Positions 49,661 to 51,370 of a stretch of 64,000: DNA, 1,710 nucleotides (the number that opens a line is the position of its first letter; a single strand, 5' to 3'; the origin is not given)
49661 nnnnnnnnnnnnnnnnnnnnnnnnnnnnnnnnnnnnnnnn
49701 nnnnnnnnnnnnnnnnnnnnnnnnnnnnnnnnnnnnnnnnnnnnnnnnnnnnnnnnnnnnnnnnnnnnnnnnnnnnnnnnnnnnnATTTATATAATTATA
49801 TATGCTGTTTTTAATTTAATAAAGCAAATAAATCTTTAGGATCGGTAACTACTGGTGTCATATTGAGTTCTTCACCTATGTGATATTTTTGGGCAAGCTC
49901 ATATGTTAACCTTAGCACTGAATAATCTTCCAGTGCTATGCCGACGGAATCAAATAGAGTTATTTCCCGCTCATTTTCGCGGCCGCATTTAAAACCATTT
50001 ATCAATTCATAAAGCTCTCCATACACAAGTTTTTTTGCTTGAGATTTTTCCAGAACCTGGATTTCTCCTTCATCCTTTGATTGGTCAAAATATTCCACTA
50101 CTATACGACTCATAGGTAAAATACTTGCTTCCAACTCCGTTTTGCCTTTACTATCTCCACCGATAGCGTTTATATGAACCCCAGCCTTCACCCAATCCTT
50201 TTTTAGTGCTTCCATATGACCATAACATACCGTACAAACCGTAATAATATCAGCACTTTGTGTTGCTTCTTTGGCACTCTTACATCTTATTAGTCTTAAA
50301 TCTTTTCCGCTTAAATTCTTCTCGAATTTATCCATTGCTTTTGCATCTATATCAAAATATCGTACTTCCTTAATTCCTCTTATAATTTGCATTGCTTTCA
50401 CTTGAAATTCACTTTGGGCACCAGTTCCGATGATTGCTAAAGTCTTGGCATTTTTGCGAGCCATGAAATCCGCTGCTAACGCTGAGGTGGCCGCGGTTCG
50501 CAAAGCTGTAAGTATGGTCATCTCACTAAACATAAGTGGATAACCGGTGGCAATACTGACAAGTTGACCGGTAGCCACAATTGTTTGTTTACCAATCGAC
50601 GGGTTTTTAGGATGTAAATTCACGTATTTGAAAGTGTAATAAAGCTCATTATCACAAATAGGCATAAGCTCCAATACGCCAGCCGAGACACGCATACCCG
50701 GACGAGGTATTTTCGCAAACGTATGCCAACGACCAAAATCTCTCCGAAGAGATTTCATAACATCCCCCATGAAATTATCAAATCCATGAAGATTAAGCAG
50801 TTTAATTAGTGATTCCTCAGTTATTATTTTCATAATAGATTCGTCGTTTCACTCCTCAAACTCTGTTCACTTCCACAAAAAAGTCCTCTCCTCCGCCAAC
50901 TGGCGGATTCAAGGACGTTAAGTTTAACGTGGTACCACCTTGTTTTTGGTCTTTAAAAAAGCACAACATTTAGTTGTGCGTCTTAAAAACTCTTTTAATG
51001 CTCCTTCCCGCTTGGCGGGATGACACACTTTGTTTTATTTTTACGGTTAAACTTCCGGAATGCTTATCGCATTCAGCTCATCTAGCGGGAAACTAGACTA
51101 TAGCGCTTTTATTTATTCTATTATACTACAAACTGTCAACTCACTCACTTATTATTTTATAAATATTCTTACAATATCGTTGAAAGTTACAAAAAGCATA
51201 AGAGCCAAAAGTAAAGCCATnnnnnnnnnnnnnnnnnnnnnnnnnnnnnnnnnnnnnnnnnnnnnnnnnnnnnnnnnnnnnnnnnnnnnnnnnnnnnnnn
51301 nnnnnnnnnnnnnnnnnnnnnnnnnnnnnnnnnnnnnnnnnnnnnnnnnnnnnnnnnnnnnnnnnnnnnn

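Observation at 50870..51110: T-box-type leader upstream of an ocd-csaA-proS operon, likely a proline-responsive module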

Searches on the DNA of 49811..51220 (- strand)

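Call 4: search_rna_families(source=window, start=50780, end=51220, threshold=evalue, max_evalue=10, show_alignments=5)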
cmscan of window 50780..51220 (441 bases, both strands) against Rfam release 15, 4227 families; matches with E-value up to 10: 2.
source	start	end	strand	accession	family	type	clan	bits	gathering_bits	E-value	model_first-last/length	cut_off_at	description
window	50908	51121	-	RF00230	T-box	Cis-reg; leader;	-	42.9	93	2.7e-08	1-219/219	no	T-box leader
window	50949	51059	-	RF02076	STnc100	Gene; sRNA;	-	12.1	47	3.2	1-206/206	no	Gammaproteobacterial sRNA STnc100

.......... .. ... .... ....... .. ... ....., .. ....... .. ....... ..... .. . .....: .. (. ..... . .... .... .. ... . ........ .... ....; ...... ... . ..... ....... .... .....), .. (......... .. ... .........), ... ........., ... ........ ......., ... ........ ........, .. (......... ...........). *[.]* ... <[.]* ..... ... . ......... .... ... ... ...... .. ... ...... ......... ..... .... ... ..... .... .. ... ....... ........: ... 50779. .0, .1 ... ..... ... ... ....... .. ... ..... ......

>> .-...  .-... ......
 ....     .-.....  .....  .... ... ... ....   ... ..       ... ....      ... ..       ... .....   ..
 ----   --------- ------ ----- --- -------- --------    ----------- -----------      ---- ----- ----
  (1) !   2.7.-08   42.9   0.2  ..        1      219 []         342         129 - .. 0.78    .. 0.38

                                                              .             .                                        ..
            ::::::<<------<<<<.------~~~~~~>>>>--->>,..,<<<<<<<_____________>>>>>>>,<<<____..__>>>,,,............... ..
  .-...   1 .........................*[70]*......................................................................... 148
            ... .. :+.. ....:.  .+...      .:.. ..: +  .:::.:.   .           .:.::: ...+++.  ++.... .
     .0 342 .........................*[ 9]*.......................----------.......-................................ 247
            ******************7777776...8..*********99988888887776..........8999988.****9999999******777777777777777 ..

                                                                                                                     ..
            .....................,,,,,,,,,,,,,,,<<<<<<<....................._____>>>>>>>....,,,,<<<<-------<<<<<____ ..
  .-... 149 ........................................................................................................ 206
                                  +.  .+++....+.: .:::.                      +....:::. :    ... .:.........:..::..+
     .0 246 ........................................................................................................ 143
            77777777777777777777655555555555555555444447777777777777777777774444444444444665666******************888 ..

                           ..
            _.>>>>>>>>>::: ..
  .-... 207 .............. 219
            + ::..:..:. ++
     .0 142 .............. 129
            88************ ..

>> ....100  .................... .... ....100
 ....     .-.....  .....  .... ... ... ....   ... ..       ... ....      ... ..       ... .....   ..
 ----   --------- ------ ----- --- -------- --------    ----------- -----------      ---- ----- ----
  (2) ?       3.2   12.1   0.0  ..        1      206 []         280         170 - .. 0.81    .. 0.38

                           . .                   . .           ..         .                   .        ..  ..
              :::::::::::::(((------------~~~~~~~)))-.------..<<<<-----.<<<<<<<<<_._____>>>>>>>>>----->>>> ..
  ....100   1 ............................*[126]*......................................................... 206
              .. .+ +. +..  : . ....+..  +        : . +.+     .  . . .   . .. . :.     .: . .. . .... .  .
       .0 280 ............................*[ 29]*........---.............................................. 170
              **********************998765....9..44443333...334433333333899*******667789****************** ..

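Call 43: build_rna_model(alignment_id=A2, structure=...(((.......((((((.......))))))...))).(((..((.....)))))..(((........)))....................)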
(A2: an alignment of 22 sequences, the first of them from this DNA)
Model R1 built from alignment A2 (22 sequences, 92 columns); structure: as given.
model positions 84; base pairs 17; branch points 2; effective number of sequences 3.38; information 0.676 bits per position. Calibrated on 0.2 Mb of random sequence (short: E-values are rough).
structure used (alignment columns):
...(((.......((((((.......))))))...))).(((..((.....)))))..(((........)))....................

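Call 44: search_with_rna_model(model_id=R1, sources=[window, L001, L002, L003, L004, L005, L006, L007, L008, L009, L010, L011, L012, L013, L014, L015, L016, L017, L018, L019, L020, L021, L022, L023, L024, L025, L026, L027, L028, L029, L030, L031, L032, L033, L034, L035, L036, L037, L038, L039, L040, L041, L042, L043, L044, L045, L046, L053, L054], max_evalue=1, make_alignment=false)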
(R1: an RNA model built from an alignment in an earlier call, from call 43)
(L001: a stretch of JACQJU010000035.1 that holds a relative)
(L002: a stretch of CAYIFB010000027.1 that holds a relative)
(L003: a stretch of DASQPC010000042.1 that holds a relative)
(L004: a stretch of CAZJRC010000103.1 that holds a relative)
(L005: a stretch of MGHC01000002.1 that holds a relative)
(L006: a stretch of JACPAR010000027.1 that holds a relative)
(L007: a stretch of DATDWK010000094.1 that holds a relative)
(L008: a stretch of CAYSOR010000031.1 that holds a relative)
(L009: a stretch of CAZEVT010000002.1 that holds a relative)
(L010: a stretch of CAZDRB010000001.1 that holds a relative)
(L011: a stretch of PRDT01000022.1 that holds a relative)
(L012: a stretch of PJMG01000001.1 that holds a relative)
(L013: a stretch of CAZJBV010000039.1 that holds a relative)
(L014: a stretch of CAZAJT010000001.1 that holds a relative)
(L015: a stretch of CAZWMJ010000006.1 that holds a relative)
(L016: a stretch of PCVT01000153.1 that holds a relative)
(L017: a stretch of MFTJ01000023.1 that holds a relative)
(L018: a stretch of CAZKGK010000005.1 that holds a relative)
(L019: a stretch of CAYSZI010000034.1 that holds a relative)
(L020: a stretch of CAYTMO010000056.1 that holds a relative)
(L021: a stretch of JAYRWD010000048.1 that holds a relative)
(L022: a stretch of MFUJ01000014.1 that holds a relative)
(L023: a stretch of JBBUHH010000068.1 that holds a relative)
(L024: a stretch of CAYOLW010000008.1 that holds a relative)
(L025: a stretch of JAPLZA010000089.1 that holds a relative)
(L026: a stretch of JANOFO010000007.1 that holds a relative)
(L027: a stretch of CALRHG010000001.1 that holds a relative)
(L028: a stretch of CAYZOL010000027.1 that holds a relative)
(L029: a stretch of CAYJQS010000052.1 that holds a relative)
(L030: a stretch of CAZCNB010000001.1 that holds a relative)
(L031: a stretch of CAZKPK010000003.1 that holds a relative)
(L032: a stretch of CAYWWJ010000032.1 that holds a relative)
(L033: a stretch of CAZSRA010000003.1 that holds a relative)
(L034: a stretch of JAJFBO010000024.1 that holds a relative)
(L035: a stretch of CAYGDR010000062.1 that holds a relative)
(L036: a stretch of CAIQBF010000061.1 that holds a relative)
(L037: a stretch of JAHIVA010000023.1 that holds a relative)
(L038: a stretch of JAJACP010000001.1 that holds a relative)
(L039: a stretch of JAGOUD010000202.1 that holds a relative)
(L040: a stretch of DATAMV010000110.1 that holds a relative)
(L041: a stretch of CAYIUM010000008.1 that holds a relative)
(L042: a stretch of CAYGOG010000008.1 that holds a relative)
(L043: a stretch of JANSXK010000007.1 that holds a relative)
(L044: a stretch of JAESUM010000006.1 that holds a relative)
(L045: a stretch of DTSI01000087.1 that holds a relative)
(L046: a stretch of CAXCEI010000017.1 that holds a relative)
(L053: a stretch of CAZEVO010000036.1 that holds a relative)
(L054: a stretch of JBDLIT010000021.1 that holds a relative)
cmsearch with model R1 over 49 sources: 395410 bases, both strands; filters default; matches with E-value up to 1: 18.
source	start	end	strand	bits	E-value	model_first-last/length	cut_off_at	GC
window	51026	51109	-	89.5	8.5e-23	1-84/84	no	0.39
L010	3722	3805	+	88.2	2.1e-22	1-84/84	no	0.48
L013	1239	1346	+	73.1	4.5e-18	1-84/84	no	0.4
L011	3792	3874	+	70.4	2.7e-17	1-84/84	no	0.51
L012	3788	3870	+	66.5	3.6e-16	1-84/84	no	0.49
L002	2328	2434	+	61.2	1.2e-14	1-84/84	no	0.41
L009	3843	3928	+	60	2.6e-14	1-84/84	no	0.5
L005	3682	3814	+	56.1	3.4e-13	1-84/84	no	0.44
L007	3712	3808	+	54.9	7.3e-13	1-84/84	no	0.45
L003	3682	3790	+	52.7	3.2e-12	1-84/84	no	0.45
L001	1840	1947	+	52.6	3.5e-12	1-84/84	no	0.43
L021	3681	3776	+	52.3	4.1e-12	1-84/84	no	0.42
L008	3712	3815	+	49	3.8e-11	1-84/84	no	0.42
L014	3782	3888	+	47.2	1.2e-10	1-84/84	no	0.5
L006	1128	1253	+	44.8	6e-10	1-84/84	no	0.37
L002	4111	4220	+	36.6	1.4e-07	1-84/84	no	0.46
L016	1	59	+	33.7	9.4e-07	27-84/84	5'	0.58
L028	6801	6858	+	16.7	0.072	1-84/84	no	0.38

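Call 45: search_with_rna_model(model_id=R1, sources=[L055, L056, L057, L058, L059, L060, L061, L062, L063, L064, L065, L066, L067, L068, L069, L070, L071, L072, L073, L074, L075, L076, L077, L078, L079, L080, L081, L082, L083, L084, L085, L086, L087, L088, L089, L090, L091, L092, L093, L094, L095, L096, L097, L098, L099, L100, L101, L102, L103, L104, L105, L106, L107, L108, L109, L110, L111, L112, L113, L114, L115, L116, L117, L118, L119, L120, L121, L122, L123, L124, L125, L126, L127, L128, L129, L130, L131, L132, L133, L134, L135, L136, L137, L138, L139, L140, L141, L142, L143, L144, L145, L146, L147, L148, L149, L150, L151, L152, L153, L154], max_evalue=0.1)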
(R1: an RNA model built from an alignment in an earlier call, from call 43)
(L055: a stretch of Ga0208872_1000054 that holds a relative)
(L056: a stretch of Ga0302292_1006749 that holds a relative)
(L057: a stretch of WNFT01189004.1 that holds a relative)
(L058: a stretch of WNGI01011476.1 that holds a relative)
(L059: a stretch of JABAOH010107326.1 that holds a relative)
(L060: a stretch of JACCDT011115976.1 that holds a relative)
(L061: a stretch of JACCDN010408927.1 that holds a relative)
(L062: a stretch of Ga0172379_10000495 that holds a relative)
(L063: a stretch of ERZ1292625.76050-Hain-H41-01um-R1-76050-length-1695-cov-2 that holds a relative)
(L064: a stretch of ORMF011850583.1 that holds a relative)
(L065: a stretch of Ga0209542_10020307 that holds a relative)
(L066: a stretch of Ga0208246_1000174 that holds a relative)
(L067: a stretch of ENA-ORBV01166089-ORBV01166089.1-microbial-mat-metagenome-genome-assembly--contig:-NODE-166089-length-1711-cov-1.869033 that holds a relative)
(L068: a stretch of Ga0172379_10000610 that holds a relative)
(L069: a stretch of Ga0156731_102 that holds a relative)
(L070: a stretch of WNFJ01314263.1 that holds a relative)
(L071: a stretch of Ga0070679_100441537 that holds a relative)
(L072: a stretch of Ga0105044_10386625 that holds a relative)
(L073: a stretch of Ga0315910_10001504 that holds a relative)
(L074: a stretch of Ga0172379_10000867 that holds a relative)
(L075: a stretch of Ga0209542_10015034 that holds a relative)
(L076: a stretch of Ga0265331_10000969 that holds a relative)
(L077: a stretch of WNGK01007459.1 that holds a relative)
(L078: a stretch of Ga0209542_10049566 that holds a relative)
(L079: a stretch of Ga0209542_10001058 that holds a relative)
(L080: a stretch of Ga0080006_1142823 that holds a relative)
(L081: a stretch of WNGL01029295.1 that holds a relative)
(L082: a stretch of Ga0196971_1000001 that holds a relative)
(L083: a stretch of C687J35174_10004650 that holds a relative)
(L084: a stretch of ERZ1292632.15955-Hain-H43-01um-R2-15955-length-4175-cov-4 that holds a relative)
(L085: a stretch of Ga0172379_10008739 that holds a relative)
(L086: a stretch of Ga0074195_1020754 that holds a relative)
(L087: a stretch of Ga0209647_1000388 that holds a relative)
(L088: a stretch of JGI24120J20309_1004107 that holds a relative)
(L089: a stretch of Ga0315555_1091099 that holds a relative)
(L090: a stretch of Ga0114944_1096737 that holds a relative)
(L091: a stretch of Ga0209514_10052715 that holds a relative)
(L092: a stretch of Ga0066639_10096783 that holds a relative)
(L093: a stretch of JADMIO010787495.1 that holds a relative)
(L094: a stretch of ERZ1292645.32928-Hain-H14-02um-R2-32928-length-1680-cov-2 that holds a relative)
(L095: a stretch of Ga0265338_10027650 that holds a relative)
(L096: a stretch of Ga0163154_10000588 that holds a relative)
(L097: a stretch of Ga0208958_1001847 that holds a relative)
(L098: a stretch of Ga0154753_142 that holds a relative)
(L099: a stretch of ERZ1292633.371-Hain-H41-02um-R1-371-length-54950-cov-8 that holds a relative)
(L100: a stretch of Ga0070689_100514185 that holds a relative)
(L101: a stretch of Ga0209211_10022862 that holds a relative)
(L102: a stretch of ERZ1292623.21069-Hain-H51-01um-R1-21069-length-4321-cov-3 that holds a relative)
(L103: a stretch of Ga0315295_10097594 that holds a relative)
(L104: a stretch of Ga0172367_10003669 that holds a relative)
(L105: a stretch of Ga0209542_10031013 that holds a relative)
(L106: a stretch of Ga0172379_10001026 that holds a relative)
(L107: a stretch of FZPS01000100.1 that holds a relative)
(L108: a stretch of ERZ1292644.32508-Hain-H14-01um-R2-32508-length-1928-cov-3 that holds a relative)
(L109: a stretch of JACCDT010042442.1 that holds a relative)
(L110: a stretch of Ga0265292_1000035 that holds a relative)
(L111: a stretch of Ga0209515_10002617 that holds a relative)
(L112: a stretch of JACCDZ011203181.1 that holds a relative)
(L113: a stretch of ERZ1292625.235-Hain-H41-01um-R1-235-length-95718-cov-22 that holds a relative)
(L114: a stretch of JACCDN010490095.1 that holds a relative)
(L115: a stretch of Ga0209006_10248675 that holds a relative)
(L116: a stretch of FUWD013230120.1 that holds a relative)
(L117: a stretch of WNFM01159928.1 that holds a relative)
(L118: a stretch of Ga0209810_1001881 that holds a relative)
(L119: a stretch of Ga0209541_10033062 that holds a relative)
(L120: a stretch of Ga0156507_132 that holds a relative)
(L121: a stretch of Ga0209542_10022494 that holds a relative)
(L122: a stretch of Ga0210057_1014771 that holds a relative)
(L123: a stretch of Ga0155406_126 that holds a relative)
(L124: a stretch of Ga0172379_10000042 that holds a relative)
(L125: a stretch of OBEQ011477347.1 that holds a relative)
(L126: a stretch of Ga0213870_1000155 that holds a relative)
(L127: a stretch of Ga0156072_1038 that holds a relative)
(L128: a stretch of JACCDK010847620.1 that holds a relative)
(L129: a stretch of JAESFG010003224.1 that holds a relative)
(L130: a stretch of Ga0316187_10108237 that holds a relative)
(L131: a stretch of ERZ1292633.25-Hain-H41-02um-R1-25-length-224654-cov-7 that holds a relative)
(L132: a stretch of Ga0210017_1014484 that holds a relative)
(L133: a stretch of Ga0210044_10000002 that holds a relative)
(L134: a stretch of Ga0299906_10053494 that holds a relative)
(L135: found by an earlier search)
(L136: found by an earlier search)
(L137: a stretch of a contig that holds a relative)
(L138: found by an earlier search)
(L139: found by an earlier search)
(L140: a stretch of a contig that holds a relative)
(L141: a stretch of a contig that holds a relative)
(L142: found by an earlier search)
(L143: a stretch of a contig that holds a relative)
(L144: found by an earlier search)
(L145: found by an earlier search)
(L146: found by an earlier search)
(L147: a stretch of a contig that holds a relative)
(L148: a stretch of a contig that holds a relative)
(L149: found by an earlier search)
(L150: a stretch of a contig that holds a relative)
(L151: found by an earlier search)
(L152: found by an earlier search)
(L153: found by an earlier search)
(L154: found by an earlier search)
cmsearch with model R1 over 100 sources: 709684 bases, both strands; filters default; matches with E-value up to 0.1: 29.
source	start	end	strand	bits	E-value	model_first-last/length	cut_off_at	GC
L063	1115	1197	-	95.5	3e-24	1-84/84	no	0.45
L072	979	1062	-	94.8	4.8e-24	1-84/84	no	0.43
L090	418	499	-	94.2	7.2e-24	1-84/84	no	0.48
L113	13662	13744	+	93.1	1.5e-23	1-84/84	no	0.48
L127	1575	1659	+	91.8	3.4e-23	1-84/84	no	0.47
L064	7011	7093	-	91.2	5.3e-23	1-84/84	no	0.47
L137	3042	3124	-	89.5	1.6e-22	1-84/84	no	0.4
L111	533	615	+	88.8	2.5e-22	1-84/84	no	0.48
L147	1360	1442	+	88.8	2.5e-22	1-84/84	no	0.48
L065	8864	8946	-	88.6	2.9e-22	1-84/84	no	0.49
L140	3514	3597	-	88.4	3.2e-22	1-84/84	no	0.46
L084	3052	3134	-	87.7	5.1e-22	1-84/84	no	0.45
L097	6235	6317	-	86.9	8.9e-22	1-84/84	no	0.47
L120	2702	2784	+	86.9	8.9e-22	1-84/84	no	0.47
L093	3963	4044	-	86.6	1.1e-21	1-84/84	no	0.43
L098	2031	2115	-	86.4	1.2e-21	1-84/84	no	0.44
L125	1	82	+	72.2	1.5e-17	1-84/84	no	0.41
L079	3600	3682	-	64.1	3.1e-15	1-84/84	no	0.52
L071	215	296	-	61.5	1.8e-14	1-84/84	no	0.48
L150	1625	1711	-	61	2.4e-14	1-84/84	no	0.43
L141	1095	1183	-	59.5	6.5e-14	1-84/84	no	0.43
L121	9489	9586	+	57.7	2.1e-13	1-84/84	no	0.42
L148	3691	3823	+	56.1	6.1e-13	1-84/84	no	0.44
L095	606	707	+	55.4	9.9e-13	1-84/84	no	0.43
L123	674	731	+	40.3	2.2e-08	1-84/84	no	0.4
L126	11256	11342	-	39.5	3.5e-08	1-84/84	no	0.48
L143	102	180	+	33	2.6e-06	1-84/84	no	0.41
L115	129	227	+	27.3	0.00012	1-84/84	no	0.42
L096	8012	8089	+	25.7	0.00032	1-84/84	no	0.59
